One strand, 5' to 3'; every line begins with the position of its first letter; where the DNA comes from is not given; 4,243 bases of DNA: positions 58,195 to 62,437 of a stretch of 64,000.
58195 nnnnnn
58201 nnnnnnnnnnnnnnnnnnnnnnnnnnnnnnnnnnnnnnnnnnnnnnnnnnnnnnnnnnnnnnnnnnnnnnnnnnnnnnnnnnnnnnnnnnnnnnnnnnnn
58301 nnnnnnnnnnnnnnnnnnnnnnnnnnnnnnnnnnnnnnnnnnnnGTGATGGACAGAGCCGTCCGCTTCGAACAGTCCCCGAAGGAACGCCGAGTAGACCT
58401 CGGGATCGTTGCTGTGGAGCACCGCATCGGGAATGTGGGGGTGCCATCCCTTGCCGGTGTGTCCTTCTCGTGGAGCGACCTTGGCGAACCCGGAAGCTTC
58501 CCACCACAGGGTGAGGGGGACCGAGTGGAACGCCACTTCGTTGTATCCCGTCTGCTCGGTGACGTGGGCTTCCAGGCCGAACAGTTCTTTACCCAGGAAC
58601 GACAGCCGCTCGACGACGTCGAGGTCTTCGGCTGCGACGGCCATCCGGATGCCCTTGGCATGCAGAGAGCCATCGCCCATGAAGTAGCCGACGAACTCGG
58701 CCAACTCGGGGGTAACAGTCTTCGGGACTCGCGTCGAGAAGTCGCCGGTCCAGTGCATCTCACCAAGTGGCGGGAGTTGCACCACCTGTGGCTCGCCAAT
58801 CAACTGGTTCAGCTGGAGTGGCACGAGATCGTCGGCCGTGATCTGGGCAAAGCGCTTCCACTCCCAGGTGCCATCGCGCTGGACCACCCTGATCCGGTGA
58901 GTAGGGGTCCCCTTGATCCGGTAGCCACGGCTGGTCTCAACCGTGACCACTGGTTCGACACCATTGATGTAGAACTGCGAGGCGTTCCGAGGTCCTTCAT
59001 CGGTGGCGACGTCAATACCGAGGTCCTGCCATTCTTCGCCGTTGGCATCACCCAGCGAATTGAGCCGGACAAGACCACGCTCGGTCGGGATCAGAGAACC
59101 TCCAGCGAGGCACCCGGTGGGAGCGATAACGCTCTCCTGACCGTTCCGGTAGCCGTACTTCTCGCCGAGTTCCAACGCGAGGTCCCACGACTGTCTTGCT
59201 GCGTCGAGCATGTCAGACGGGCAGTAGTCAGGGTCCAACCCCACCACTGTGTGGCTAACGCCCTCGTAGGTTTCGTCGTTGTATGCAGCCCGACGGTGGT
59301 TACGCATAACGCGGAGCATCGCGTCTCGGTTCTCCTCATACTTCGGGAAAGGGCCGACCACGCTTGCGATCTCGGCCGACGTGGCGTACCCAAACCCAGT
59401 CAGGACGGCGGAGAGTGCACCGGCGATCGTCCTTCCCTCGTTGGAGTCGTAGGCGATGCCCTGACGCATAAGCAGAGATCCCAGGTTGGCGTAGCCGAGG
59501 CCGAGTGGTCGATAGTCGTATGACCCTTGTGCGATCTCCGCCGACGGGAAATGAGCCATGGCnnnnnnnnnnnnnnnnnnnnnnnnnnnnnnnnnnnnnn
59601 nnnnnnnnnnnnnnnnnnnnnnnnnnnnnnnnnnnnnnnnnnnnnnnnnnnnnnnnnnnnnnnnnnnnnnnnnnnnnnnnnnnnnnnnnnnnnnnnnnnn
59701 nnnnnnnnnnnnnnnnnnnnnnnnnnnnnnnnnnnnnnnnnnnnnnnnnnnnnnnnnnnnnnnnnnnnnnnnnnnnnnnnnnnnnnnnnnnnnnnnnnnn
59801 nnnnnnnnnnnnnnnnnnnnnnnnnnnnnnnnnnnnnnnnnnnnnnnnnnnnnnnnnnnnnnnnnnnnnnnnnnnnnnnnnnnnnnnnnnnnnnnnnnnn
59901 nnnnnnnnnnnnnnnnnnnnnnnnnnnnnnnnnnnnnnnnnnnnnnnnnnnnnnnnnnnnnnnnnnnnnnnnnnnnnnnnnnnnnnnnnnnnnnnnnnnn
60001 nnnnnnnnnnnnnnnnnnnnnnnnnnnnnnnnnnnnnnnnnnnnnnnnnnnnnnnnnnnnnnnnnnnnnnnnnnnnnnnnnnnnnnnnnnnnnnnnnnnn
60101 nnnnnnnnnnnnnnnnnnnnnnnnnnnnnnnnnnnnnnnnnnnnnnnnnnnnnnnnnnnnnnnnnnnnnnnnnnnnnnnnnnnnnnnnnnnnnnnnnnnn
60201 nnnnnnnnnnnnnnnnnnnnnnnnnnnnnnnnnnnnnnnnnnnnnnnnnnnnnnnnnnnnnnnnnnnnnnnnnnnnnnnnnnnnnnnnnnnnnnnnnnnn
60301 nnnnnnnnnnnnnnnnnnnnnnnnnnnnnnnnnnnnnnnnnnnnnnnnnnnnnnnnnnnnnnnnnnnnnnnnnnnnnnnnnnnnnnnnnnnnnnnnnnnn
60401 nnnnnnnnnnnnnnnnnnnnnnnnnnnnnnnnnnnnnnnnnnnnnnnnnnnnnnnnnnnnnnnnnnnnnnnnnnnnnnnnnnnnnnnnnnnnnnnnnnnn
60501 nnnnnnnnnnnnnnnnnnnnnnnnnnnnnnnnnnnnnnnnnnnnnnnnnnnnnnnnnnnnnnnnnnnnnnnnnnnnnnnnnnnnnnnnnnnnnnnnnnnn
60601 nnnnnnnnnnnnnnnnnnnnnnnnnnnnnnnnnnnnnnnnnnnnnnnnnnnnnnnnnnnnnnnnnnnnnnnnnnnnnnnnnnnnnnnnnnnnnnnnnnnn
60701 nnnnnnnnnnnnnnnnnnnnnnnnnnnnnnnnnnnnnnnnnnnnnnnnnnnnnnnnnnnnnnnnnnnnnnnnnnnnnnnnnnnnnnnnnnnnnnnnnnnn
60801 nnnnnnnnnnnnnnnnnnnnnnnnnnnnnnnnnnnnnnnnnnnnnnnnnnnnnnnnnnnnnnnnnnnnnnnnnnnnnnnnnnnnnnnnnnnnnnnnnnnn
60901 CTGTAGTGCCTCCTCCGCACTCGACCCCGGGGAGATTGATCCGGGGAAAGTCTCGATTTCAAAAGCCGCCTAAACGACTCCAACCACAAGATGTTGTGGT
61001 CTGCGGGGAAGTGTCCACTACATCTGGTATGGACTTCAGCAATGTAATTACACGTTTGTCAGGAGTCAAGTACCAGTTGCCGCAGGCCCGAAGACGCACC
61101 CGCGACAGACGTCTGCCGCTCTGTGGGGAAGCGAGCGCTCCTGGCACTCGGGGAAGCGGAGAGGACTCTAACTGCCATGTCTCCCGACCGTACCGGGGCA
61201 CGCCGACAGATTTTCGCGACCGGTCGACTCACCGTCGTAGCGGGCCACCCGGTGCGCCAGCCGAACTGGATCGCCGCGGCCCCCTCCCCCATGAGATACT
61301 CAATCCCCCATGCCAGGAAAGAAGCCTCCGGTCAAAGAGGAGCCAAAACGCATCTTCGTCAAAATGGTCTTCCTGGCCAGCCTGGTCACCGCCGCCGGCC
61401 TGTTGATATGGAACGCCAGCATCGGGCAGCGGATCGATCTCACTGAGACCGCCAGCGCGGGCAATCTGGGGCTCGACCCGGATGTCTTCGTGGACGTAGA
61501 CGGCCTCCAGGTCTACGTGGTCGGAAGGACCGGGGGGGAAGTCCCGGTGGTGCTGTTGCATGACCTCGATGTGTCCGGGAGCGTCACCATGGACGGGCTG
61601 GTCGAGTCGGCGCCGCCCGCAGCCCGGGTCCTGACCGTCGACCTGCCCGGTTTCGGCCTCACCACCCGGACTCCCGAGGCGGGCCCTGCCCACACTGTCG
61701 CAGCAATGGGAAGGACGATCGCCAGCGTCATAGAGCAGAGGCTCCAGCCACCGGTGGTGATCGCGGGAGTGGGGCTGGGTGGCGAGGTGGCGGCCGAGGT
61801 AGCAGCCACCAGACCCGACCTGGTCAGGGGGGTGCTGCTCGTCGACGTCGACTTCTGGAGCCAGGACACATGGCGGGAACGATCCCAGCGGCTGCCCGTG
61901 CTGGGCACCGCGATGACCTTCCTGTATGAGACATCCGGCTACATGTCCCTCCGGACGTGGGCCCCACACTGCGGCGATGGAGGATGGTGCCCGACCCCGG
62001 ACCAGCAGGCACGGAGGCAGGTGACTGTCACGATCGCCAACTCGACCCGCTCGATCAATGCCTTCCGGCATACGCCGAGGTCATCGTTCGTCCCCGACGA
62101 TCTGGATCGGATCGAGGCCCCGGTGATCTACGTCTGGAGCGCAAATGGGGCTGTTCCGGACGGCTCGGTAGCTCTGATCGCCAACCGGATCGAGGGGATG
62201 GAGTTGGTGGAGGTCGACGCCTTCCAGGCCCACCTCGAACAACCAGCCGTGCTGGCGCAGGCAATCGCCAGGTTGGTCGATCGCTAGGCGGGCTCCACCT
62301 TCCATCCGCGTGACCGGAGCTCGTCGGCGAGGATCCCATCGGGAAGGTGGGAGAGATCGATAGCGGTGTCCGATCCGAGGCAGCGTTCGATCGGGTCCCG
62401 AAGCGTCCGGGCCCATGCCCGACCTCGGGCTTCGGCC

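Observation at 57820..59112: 431-aa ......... intein inside the class II RNR NrdJ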

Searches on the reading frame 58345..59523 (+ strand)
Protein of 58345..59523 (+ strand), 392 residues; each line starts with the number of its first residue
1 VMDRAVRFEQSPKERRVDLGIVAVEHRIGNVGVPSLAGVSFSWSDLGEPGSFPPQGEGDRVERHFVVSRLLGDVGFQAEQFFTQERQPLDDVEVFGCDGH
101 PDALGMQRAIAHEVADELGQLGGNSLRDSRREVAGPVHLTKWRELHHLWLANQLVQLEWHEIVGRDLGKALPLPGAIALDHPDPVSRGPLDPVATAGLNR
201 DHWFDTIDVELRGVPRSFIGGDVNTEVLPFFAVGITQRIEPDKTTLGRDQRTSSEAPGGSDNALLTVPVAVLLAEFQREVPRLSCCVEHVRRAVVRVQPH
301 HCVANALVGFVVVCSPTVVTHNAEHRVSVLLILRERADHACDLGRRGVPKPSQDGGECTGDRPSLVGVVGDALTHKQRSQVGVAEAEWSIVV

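Call 54: search_protein_families(library=pfam, proteins=[window:58345-59523:+], max_evalue=0.01)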
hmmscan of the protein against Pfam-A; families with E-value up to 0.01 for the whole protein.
window:58345-59523:+ (392 aa): 0 families

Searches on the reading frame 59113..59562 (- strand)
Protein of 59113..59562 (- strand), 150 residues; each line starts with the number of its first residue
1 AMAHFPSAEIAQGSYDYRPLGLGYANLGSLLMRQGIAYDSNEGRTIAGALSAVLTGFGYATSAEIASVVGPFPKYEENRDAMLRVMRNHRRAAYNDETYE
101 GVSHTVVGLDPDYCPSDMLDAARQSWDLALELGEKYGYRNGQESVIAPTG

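Call 67: find_homologous_proteins(query=window:59113-59562:-, max_evalue=1e-20)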
Query window:59113-59562:- (150 aa): 393 proteins with E <= 1e-20 among 583 candidates; the best 120 are listed.
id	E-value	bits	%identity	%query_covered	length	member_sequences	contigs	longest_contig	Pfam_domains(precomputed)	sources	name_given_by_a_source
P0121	4.6e-63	230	70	99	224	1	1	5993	PF02867.21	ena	-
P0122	1.2e-61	225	68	99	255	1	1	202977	PF02867.21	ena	-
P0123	5.3e-60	220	67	99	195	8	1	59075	PF02867.21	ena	-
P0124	2.1e-58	215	66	99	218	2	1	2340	PF02867.21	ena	-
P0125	4.0e-55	204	65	99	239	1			PF02867.21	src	-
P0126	1.1e-54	202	64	99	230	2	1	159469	PF02867.21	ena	-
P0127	1.1e-54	202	64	99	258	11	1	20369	PF02867.21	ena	-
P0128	6.8e-54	200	64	99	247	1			PF02867.21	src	-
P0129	1.2e-53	199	64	99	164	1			PF02867.21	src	-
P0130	6.7e-53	197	62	99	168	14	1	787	PF02867.21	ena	-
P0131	1.0e-52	196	69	85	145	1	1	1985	PF02867.21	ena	-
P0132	1.6e-52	195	62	99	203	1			PF02867.21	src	-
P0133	1.6e-52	195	62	99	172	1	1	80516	PF02867.21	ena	-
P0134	1.7e-52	195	61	99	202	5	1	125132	PF02867.21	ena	-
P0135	1.9e-52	195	61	99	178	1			PF02867.21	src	-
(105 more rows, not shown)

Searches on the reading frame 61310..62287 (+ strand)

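Call 54: search_protein_families(library=pfam, proteins=[window:61310-62287:+], max_evalue=0.01)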
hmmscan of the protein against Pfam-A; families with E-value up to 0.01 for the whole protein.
window:61310-62287:+ (325 aa): 3 families
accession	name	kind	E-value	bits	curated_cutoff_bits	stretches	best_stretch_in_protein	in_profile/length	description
PF12697.13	Abhydrolase_6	-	1.2e-09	39.6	26.3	1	80-291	1-188/217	Alpha/beta hydrolase family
PF00561.26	Abhydrolase_1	-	6.9e-07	29.6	25.8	1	101-180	23-102/245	alpha/beta hydrolase fold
PF03096.20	Ndr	-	0.0012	18.1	23.3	1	66-182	11-134/283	Ndr family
